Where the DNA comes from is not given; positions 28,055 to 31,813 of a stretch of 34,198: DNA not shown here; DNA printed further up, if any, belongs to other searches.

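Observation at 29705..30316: Intact-looking histidine-phosphatase (PGAM-superfamily) domain nested inside isoleucyl-tRNA synthetase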

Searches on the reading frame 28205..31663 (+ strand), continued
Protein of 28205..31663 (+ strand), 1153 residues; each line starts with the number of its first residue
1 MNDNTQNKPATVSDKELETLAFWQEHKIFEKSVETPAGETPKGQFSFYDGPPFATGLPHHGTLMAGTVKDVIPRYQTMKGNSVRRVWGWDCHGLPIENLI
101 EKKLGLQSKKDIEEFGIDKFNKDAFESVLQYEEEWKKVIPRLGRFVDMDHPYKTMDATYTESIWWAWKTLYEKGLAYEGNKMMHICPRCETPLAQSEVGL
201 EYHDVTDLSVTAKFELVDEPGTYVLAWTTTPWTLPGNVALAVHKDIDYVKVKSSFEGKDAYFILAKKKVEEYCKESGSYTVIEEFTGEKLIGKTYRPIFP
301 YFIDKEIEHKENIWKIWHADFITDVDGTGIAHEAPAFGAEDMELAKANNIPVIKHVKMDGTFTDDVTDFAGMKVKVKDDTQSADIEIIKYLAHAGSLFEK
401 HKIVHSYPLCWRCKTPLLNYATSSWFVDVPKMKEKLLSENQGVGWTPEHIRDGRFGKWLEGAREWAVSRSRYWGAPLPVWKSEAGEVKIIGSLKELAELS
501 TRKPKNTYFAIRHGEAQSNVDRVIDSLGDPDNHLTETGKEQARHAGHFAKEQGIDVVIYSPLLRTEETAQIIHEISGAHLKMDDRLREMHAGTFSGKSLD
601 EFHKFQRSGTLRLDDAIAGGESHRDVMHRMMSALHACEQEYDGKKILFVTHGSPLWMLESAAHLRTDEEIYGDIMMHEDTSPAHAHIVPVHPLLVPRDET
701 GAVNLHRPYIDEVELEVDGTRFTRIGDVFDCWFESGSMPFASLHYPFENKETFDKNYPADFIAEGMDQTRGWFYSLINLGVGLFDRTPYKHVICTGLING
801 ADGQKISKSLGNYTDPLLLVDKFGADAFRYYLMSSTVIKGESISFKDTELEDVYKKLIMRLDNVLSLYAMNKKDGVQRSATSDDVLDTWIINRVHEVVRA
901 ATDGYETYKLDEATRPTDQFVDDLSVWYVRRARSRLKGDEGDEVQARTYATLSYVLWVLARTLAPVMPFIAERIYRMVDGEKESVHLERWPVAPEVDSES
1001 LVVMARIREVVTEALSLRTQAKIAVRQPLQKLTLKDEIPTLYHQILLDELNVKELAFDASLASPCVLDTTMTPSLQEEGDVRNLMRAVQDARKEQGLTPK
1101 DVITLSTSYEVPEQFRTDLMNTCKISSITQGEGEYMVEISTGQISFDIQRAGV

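Call 5: find_homologous_proteins(query=window:28205-31663:+, max_evalue=1e-10)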
Query window:28205-31663:+ (1153 aa): 8000 proteins with E <= 1e-10 among 8000 candidates; the best 120 are listed.
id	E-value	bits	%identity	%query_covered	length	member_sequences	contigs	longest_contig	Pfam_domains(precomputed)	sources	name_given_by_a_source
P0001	0.0e+0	2697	100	100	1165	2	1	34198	PF09334.18,PF08264.20,PF00133.29,PF19302.5,PF00300.28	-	-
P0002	0.0e+0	2145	78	100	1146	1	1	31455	PF09334.18,PF08264.20,PF00133.29,PF19302.5,PF00300.28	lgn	-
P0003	0.0e+0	2124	77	100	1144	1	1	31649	PF09334.18,PF08264.20,PF00133.29,PF19302.5,PF00300.28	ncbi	-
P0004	0.0e+0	2120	78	100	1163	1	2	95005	PF09334.18,PF08264.20,PF00133.29,PF19302.5,PF00300.28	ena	-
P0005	0.0e+0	2109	77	100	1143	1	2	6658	PF09334.18,PF08264.20,PF00133.29,PF19302.5,PF00300.28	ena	-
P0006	0.0e+0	2053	76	100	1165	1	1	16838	PF09334.18,PF08264.20,PF00133.29,PF19302.5,PF00300.28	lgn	-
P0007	0.0e+0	2033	74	100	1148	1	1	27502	PF09334.18,PF08264.20,PF00133.29,PF19302.5,PF00300.28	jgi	jgi:isoleucyl-tRNA synthetase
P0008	0.0e+0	2030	74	99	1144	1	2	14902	PF09334.18,PF08264.20,PF00133.29,PF19302.5,PF00300.28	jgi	jgi:isoleucyl-tRNA synthetase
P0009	0.0e+0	2025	75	100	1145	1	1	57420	PF09334.18,PF08264.20,PF00133.29,PF19302.5,PF00300.28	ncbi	-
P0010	0.0e+0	2020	74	99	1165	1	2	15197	PF09334.18,PF08264.20,PF00133.29,PF19302.5,PF00300.28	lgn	-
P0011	0.0e+0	2017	74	99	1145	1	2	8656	PF09334.18,PF08264.20,PF00133.29,PF19302.5,PF00300.28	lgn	-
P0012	0.0e+0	2010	74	100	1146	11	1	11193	PF09334.18,PF08264.20,PF00133.29,PF19302.5,PF00300.28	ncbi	-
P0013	0.0e+0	2004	74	99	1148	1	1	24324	PF09334.18,PF08264.20,PF00133.29,PF19302.5,PF00300.28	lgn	-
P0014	0.0e+0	2001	73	100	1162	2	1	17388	PF09334.18,PF08264.20,PF00133.29,PF19302.5,PF00300.28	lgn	-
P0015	0.0e+0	2000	74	99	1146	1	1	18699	PF09334.18,PF08264.20,PF00133.29,PF19302.5,PF00300.28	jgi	jgi:isoleucyl-tRNA synthetase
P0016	0.0e+0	2000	73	100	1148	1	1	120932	PF09334.18,PF08264.20,PF00133.29,PF19302.5,PF00300.28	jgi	jgi:isoleucyl-tRNA synthetase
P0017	0.0e+0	1994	73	100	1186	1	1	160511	PF09334.18,PF08264.20,PF00133.29,PF19302.5,PF00300.28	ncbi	-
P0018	0.0e+0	1982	74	99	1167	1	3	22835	PF09334.18,PF08264.20,PF00133.29,PF19302.5,PF00300.28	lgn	-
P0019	0.0e+0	1979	74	100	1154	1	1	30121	PF09334.18,PF08264.20,PF00133.29,PF19302.5,PF00300.28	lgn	-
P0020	0.0e+0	1973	73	100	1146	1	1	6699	PF09334.18,PF08264.20,PF00133.29,PF19302.5,PF00300.28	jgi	jgi:isoleucyl-tRNA synthetase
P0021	0.0e+0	1970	72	99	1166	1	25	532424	PF09334.18,PF08264.20,PF00133.29,PF19302.5,PF00300.28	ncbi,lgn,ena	-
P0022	0.0e+0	1968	72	100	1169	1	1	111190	PF09334.18,PF08264.20,PF00133.29,PF19302.5,PF00300.28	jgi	jgi:isoleucyl-tRNA synthetase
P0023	0.0e+0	1965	72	100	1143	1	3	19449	PF09334.18,PF08264.20,PF00133.29,PF19302.5,PF00300.28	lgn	-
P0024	0.0e+0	1956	72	99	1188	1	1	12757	PF09334.18,PF08264.20,PF00133.29,PF19302.5,PF00300.28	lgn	-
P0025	0.0e+0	1951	72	100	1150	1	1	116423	PF09334.18,PF08264.20,PF00133.29,PF19302.5,PF00300.28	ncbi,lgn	-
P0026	0.0e+0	1949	72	100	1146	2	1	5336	PF09334.18,PF08264.20,PF00133.29,PF19302.5,PF00300.28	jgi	jgi:isoleucyl-tRNA synthetase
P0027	0.0e+0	1940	72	99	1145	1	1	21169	PF09334.18,PF08264.20,PF00133.29,PF19302.5,PF00300.28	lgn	-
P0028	0.0e+0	1938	71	100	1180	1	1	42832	PF09334.18,PF08264.20,PF00133.29,PF19302.5,PF00300.28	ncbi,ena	-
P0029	0.0e+0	1934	71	100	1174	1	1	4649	PF09334.18,PF08264.20,PF00133.29,PF19302.5,PF00300.28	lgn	-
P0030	0.0e+0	1933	72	100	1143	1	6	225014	PF09334.18,PF08264.20,PF00133.29,PF19302.5,PF00300.28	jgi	jgi:isoleucyl-tRNA synthetase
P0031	0.0e+0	1930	72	100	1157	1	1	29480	PF09334.18,PF08264.20,PF00133.29,PF19302.5,PF00300.28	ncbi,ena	-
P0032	0.0e+0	1925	71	100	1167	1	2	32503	PF09334.18,PF08264.20,PF00133.29,PF19302.5,PF00300.28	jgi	jgi:isoleucyl-tRNA synthetase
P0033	0.0e+0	1917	70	100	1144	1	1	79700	PF09334.18,PF08264.20,PF00133.29,PF19302.5,PF00300.28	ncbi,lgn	-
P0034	0.0e+0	1896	69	99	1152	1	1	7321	PF09334.18,PF08264.20,PF00133.29,PF19302.5,PF00300.28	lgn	-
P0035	0.0e+0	1893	70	100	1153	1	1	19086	PF09334.18,PF08264.20,PF00133.29,PF19302.5,PF00300.28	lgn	-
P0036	0.0e+0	1889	70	99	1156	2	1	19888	PF09334.18,PF08264.20,PF00133.29,PF19302.5,PF00300.28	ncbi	-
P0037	0.0e+0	1883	71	99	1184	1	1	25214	PF09334.18,PF08264.20,PF00133.29,PF19302.5,PF00300.28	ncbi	-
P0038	0.0e+0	1877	70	99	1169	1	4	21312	PF09334.18,PF08264.20,PF00133.29,PF19302.5,PF00300.28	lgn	-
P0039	0.0e+0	1867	72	99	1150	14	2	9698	PF09334.18,PF08264.20,PF00133.29,PF19302.5,PF00300.28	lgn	-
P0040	0.0e+0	1866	69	99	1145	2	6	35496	PF09334.18,PF08264.20,PF00133.29,PF19302.5,PF00300.28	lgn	-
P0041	0.0e+0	1860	71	99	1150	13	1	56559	PF09334.18,PF08264.20,PF00133.29,PF19302.5,PF00300.28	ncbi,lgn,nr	ncbi:MAG: class I tRNA ligase family protein [Candidatus Pacebacteria bacterium]|nr:class I tRNA lig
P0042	0.0e+0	1848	68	100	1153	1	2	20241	PF09334.18,PF08264.20,PF00133.29,PF19302.5,PF00300.28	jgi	jgi:isoleucyl-tRNA synthetase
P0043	0.0e+0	1843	68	100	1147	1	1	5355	PF09334.18,PF08264.20,PF00133.29,PF19302.5,PF00300.28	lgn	-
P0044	0.0e+0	1833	69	100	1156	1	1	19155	PF09334.18,PF08264.20,PF00133.29,PF19302.5,PF00300.28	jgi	jgi:isoleucyl-tRNA synthetase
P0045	0.0e+0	1831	68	99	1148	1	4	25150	PF09334.18,PF08264.20,PF00133.29,PF19302.5,PF00300.28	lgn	-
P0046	0.0e+0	1822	69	100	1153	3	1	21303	PF09334.18,PF08264.20,PF00133.29,PF19302.5,PF00300.28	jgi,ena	-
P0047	0.0e+0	1821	68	100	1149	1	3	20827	PF09334.18,PF08264.20,PF00133.29,PF19302.5,PF00300.28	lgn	-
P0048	0.0e+0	1809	67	99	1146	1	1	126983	PF09334.18,PF08264.20,PF00133.29,PF19302.5,PF00300.28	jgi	jgi:isoleucyl-tRNA synthetase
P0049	0.0e+0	1805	67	99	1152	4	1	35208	PF09334.18,PF08264.20,PF00133.29,PF19302.5,PF00300.28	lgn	-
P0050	0.0e+0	1796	68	100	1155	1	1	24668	PF09334.18,PF08264.20,PF00133.29,PF19302.5,PF00300.28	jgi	jgi:isoleucyl-tRNA synthetase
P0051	0.0e+0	1789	67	99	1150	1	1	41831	PF09334.18,PF08264.20,PF00133.29,PF19302.5,PF00300.28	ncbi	-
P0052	0.0e+0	1786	67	100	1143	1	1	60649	PF09334.18,PF08264.20,PF00133.29,PF19302.5,PF00300.28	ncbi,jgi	ncbi:MAG: class I tRNA ligase family protein [Candidatus Nomurabacteria bacterium]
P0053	0.0e+0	1785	67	100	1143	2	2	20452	PF09334.18,PF08264.20,PF00133.29,PF19302.5,PF00300.28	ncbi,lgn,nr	ncbi:MAG: class I tRNA ligase family protein [Candidatus Nomurabacteria bacterium]|nr:class I tRNA l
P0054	0.0e+0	1785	67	100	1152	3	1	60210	PF09334.18,PF08264.20,PF00133.29,PF19302.5,PF00300.28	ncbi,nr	ncbi:MAG: class I tRNA ligase family protein [Candidatus Pacebacteria bacterium]|nr:class I tRNA lig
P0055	0.0e+0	1780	66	100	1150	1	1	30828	PF09334.18,PF08264.20,PF00133.29,PF19302.5,PF00300.28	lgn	-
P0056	0.0e+0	1760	66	100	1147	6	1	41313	PF09334.18,PF08264.20,PF00133.29,PF19302.5,PF00300.28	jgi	jgi:isoleucyl-tRNA synthetase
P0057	0.0e+0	1755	67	98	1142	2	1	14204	PF09334.18,PF08264.20,PF00133.29,PF19302.5,PF00300.28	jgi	-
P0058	0.0e+0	1754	67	99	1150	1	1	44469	PF09334.18,PF08264.20,PF00133.29,PF19302.5,PF00300.28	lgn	-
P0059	0.0e+0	1753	65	99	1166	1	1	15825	PF09334.18,PF08264.20,PF00133.29,PF19302.5,PF00300.28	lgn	-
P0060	0.0e+0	1752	67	98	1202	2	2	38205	PF09334.18,PF08264.20,PF00133.29,PF19302.5,PF00300.28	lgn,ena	-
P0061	0.0e+0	1751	66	99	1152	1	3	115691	PF09334.18,PF08264.20,PF00133.29,PF19302.5,PF00300.28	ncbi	-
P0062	0.0e+0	1751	64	100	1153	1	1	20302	PF09334.18,PF08264.20,PF00133.29,PF19302.5,PF00300.28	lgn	-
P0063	0.0e+0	1750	66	99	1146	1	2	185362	PF09334.18,PF08264.20,PF00133.29,PF19302.5,PF00300.28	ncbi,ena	-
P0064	0.0e+0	1749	64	100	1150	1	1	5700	PF09334.18,PF08264.20,PF00133.29,PF19302.5,PF00300.28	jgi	jgi:isoleucyl-tRNA synthetase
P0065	0.0e+0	1743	67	99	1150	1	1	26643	PF09334.18,PF08264.20,PF00133.29,PF19302.5,PF00300.28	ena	-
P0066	0.0e+0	1742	65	100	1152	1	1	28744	PF09334.18,PF08264.20,PF00133.29,PF19302.5,PF00300.28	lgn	-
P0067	0.0e+0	1741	64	100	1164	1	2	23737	PF09334.18,PF08264.20,PF00133.29,PF19302.5,PF00300.28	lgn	-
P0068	0.0e+0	1739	66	99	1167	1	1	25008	PF09334.18,PF08264.20,PF00133.29,PF19302.5,PF00300.28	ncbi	-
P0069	0.0e+0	1735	65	99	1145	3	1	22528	PF09334.18,PF08264.20,PF00133.29,PF19302.5,PF00300.28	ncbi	-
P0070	0.0e+0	1732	65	100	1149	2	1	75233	PF09334.18,PF08264.20,PF00133.29,PF19302.5,PF00300.28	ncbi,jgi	ncbi:MAG: hypothetical protein RI935_433 [Candidatus Parcubacteria bacterium]|jgi:isoleucyl-tRNA syn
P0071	0.0e+0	1731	63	99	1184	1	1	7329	PF09334.18,PF08264.20,PF00133.29,PF19302.5,PF00300.28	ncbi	-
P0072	0.0e+0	1730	66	100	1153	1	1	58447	PF09334.18,PF08264.20,PF00133.29,PF19302.5,PF00300.28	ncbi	-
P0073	0.0e+0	1724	65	100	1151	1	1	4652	PF09334.18,PF08264.20,PF00133.29,PF19302.5,PF00300.28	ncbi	-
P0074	0.0e+0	1722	65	99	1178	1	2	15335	PF09334.18,PF08264.20,PF00133.29,PF19302.5,PF00300.28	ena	-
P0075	0.0e+0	1719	65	100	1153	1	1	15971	PF09334.18,PF08264.20,PF00133.29,PF19302.5,PF00300.28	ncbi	-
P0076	0.0e+0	1712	65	99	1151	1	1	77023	PF09334.18,PF08264.20,PF00133.29,PF19302.5,PF00300.28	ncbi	-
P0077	0.0e+0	1708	65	99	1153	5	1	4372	PF09334.18,PF08264.20,PF00133.29,PF19302.5,PF00300.28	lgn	-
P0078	0.0e+0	1707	65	99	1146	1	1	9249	PF09334.18,PF08264.20,PF00133.29,PF19302.5,PF00300.28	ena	-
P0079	0.0e+0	1707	64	99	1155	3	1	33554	PF09334.18,PF08264.20,PF00133.29,PF19302.5,PF00300.28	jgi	jgi:isoleucyl-tRNA synthetase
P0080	0.0e+0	1705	65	98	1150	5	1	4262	PF09334.18,PF08264.20,PF00133.29,PF19302.5,PF00300.28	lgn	-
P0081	0.0e+0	1700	64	99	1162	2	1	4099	PF09334.18,PF08264.20,PF00133.29,PF19302.5,PF00300.28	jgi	-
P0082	0.0e+0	1699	64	99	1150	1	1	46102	PF09334.18,PF08264.20,PF00133.29,PF19302.5,PF00300.28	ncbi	-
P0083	0.0e+0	1697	63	100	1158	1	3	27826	PF09334.18,PF08264.20,PF00133.29,PF19302.5,PF00300.28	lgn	-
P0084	0.0e+0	1697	64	99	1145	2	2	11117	PF09334.18,PF08264.20,PF00133.29,PF19302.5,PF00300.28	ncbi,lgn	-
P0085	0.0e+0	1695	64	99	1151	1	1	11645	PF09334.18,PF08264.20,PF00133.29,PF19302.5,PF00300.28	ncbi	-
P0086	0.0e+0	1695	64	100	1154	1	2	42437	PF09334.18,PF08264.20,PF00133.29,PF19302.5,PF00300.28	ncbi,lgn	-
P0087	0.0e+0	1695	64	99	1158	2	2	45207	PF09334.18,PF08264.20,PF00133.29,PF19302.5,PF00300.28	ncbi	-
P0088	0.0e+0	1694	63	98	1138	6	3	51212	PF09334.18,PF08264.20,PF00133.29,PF19302.5,PF00300.28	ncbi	-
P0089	0.0e+0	1692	64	98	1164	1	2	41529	PF09334.18,PF08264.20,PF00133.29,PF19302.5,PF00300.28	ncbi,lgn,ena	-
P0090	0.0e+0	1692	64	100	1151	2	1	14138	PF09334.18,PF08264.20,PF00133.29,PF19302.5,PF00300.28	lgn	-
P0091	0.0e+0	1691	64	99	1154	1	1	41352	PF09334.18,PF08264.20,PF00133.29,PF19302.5,PF00300.28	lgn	-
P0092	0.0e+0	1691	64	97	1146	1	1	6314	PF09334.18,PF01406.26,PF08264.20,PF00133.29,PF19302.5,PF00300.28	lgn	-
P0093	0.0e+0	1691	65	98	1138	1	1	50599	PF09334.18,PF08264.20,PF00133.29,PF19302.5,PF00300.28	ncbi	-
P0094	0.0e+0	1690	63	99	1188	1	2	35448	PF09334.18,PF08264.20,PF00133.29,PF19302.5,PF00300.28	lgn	-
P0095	0.0e+0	1689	65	97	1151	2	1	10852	PF09334.18,PF08264.20,PF00133.29,PF19302.5,PF00300.28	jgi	jgi:isoleucyl-tRNA synthetase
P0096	0.0e+0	1689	64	99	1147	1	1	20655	PF09334.18,PF08264.20,PF00133.29,PF19302.5,PF00300.28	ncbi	-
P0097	0.0e+0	1685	64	99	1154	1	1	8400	PF09334.18,PF08264.20,PF00133.29,PF19302.5,PF00300.28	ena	-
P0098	0.0e+0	1684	64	97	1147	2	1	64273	PF09334.18,PF08264.20,PF00133.29,PF19302.5,PF00300.28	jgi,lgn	jgi:isoleucyl-tRNA synthetase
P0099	0.0e+0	1683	65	98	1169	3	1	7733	PF09334.18,PF08264.20,PF00133.29,PF19302.5,PF00300.28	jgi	jgi:isoleucyl-tRNA synthetase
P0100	0.0e+0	1681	64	99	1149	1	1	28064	PF09334.18,PF08264.20,PF00133.29,PF19302.5,PF00300.28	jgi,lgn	jgi:isoleucyl-tRNA synthetase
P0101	0.0e+0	1677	64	100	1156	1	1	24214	PF09334.18,PF08264.20,PF00133.29,PF19302.5,PF00300.28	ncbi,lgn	-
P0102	0.0e+0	1677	64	100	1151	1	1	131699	PF09334.18,PF08264.20,PF00133.29,PF19302.5,PF00300.28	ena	-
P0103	0.0e+0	1674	62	99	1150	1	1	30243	PF09334.18,PF08264.20,PF00133.29,PF19302.5,PF00300.28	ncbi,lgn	-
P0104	0.0e+0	1674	63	100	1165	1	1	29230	PF09334.18,PF08264.20,PF00133.29,PF19302.5,PF00300.28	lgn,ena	-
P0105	0.0e+0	1673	63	100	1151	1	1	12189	PF09334.18,PF08264.20,PF00133.29,PF19302.5,PF00300.28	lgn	-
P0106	0.0e+0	1672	65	98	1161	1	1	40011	PF09334.18,PF08264.20,PF00133.29,PF19302.5,PF00300.28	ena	-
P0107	0.0e+0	1670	62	100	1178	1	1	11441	PF09334.18,PF08264.20,PF00133.29,PF19302.5,PF00300.28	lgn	-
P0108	0.0e+0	1669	63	100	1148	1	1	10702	PF09334.18,PF08264.20,PF00133.29,PF19302.5,PF00300.28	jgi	jgi:isoleucyl-tRNA synthetase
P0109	0.0e+0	1665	63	99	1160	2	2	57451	PF09334.18,PF08264.20,PF00133.29,PF19302.5,PF00300.28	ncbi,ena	-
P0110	0.0e+0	1665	63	100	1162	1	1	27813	PF09334.18,PF08264.20,PF00133.29,PF19302.5,PF00300.28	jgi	jgi:isoleucyl-tRNA synthetase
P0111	0.0e+0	1664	63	98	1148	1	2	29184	PF09334.18,PF08264.20,PF00133.29,PF19302.5,PF00300.28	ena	-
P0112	0.0e+0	1664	63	98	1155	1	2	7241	PF09334.18,PF08264.20,PF00133.29,PF19302.5,PF00300.28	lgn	-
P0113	0.0e+0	1664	63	99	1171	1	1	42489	PF09334.18,PF08264.20,PF00133.29,PF19302.5,PF00300.28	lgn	-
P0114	0.0e+0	1663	63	97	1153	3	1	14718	PF09334.18,PF08264.20,PF00133.29,PF19302.5,PF00300.28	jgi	jgi:isoleucyl-tRNA synthetase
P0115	0.0e+0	1662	63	98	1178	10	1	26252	PF09334.18,PF08264.20,PF00133.29,PF19302.5,PF00300.28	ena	-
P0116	0.0e+0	1662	63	99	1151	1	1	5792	PF09334.18,PF08264.20,PF00133.29,PF19302.5,PF00300.28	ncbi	-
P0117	0.0e+0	1661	63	98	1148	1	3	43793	PF09334.18,PF08264.20,PF00133.29,PF19302.5,PF00300.28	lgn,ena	-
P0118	0.0e+0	1660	62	100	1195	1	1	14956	PF09334.18,PF08264.20,PF00133.29,PF19302.5,PF00300.28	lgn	-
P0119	0.0e+0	1660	63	98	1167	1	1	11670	PF09334.18,PF08264.20,PF00133.29,PF19302.5,PF00300.28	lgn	-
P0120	0.0e+0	1659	63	99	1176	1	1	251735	PF09334.18,PF08264.20,PF00133.29,PF19302.5,PF00300.28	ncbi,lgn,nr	ncbi:MAG: Isoleucyl-tRNA synthetase, isoleucyl-tRNA synthetase [Candidatus Nomurabacteria bacterium]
